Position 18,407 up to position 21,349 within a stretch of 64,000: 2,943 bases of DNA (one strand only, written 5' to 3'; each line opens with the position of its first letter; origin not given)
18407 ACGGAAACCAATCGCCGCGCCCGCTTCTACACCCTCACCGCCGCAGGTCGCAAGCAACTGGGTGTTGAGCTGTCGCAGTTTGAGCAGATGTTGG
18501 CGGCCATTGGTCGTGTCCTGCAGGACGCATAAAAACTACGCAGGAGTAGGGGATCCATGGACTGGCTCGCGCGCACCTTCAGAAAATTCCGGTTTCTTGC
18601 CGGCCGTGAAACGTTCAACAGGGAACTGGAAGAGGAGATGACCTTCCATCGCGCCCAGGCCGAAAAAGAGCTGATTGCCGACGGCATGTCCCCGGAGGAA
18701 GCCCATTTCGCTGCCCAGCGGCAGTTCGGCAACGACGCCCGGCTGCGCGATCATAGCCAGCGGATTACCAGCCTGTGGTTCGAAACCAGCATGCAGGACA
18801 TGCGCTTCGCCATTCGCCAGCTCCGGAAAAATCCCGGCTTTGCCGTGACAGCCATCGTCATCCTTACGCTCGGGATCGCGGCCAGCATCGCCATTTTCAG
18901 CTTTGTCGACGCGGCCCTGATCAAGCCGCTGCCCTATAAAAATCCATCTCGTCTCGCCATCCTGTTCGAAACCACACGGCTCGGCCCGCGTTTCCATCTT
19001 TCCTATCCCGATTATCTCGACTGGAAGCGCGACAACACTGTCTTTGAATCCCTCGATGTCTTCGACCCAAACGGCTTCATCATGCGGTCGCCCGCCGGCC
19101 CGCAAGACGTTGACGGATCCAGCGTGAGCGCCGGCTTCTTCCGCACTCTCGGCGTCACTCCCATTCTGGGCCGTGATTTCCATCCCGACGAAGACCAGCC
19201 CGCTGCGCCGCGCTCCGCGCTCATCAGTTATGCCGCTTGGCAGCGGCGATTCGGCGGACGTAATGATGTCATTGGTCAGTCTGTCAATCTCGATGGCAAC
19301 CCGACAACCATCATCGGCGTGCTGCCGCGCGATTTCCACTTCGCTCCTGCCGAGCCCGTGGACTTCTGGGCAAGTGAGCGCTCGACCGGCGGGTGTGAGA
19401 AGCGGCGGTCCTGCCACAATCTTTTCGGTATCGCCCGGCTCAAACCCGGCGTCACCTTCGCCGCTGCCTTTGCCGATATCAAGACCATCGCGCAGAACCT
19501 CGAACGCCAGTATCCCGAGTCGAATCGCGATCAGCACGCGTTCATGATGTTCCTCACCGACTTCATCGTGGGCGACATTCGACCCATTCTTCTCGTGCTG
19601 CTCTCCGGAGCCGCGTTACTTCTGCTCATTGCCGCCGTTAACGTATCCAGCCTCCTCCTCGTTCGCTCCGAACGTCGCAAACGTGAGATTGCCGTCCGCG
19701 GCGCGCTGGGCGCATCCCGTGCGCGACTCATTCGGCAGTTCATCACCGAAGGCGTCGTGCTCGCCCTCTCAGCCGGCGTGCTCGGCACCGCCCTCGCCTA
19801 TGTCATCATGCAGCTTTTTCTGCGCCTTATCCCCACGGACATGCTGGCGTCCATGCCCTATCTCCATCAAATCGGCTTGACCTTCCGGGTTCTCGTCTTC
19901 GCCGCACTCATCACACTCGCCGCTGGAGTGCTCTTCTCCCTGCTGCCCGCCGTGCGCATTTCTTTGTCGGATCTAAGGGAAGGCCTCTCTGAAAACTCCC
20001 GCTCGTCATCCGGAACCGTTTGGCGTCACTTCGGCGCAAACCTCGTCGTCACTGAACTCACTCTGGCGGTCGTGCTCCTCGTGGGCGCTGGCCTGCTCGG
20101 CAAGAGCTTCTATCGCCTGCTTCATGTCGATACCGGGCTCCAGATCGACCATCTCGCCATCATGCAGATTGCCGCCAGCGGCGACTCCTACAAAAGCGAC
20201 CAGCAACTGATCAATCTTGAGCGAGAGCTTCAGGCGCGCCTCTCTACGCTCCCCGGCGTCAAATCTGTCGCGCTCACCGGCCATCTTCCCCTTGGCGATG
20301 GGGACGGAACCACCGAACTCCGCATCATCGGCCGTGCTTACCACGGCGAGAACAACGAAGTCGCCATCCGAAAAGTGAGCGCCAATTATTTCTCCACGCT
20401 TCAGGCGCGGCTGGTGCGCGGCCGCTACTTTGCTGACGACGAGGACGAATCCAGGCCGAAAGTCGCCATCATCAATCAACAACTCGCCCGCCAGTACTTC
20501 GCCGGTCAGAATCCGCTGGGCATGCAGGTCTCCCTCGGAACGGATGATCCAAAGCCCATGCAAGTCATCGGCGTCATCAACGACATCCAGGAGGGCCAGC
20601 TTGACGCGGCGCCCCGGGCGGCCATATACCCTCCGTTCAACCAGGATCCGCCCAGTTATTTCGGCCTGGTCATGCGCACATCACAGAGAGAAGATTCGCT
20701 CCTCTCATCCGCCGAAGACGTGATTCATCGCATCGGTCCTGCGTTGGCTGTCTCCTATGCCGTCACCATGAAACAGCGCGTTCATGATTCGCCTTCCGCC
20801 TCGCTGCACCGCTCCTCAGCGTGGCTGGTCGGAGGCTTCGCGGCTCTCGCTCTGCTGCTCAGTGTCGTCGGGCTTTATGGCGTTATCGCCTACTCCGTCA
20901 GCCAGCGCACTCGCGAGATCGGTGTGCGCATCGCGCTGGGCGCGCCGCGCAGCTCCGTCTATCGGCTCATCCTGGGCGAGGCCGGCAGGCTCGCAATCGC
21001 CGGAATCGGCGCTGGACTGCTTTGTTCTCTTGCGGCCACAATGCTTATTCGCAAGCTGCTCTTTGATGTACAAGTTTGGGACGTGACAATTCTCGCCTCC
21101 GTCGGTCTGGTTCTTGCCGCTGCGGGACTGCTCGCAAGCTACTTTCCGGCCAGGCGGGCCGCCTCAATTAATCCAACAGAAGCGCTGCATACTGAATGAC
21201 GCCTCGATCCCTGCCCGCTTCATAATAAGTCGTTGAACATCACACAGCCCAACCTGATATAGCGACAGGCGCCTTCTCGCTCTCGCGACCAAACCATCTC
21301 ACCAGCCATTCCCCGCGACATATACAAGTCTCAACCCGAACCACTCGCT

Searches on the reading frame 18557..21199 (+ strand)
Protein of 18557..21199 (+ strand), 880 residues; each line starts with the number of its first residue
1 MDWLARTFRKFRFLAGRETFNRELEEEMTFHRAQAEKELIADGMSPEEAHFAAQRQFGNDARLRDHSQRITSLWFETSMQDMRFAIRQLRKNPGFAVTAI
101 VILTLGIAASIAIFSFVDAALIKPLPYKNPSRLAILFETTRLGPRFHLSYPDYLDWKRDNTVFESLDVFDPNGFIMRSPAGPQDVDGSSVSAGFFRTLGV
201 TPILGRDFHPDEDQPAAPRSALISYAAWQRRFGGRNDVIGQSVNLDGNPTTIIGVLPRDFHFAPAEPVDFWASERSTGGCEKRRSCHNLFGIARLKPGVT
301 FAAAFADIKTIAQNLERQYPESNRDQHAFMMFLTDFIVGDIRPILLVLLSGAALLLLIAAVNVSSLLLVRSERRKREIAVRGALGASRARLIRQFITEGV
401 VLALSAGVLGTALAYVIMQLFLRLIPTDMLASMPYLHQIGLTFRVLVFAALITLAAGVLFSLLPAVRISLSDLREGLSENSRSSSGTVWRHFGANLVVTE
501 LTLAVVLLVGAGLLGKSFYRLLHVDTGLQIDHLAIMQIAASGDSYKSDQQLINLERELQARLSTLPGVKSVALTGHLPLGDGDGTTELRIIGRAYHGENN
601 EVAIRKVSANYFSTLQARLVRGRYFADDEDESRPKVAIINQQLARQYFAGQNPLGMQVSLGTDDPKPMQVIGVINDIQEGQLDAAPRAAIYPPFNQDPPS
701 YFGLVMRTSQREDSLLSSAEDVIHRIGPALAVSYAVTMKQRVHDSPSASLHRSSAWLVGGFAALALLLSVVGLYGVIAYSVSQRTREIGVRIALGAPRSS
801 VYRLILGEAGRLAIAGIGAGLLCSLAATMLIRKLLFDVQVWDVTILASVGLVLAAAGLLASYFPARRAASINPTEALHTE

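Call 7: search_protein_families(library=pfam, proteins=[window:18557-21199:+])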
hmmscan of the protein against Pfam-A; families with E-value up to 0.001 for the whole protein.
window:18557-21199:+ (880 aa): 2 families
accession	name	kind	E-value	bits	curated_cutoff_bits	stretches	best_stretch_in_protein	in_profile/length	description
PF12704.14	MacB_PCD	-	1.5e-37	130.3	27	2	98-310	3-206/207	MacB-like periplasmic core domain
PF02687.27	FtsX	-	3.4e-29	101.8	25.5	2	761-873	3-120/120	FtsX-like permease C-terminal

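Call 9: search_protein_families(library=ncbifam, proteins=[window:18557-21199:+])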
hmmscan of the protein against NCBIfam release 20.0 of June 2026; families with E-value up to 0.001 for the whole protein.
window:18557-21199:+ (880 aa): 9 families
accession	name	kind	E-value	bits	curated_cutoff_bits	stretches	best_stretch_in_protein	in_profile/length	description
TIGR03434.1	ADOP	subfamily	6.2e-261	868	622.3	1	79-880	2-803/803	ADOP family duplicated permease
NF007826.0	PRK10535.1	equivalog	1.5e-31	109.4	966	2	188-467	370-635/648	macrolide ABC transporter ATP-binding protein/permease MacB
NF038403.1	perm_prefix_1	domain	1.6e-11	43.9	30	1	11-67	2-58/59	permease prefix domain 1-containing protein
TIGR02212.1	lolCE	equivalog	3.6e-08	32.8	362.45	1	344-466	268-397/411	lipoprotein-releasing ABC transporter permease subunit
TIGR02213.1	lolE_release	exception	4.9e-07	28.9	540.35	0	336-417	257-338/411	lipoprotein-releasing ABC transporter permease subunit LolE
NF038008.1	ABC_perm_DarB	equivalog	3.1e-06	25.4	700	1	346-563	274-479/777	darobactin export ABC transporter permease subunit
NF008357.0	PRK11146.1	exception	3.6e-06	26.1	439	0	337-418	261-342/414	lipoprotein-releasing ABC transporter permease subunit LolE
NF041854.1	ABC_perm_YbbP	equivalog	2.4e-05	22.4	999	1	346-439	244-335/806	putative ABC transporter permease subunit YbbP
NF038346.1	FtsX_actino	exception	5e-05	22.8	250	1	349-466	184-299/308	permease-like cell division protein FtsX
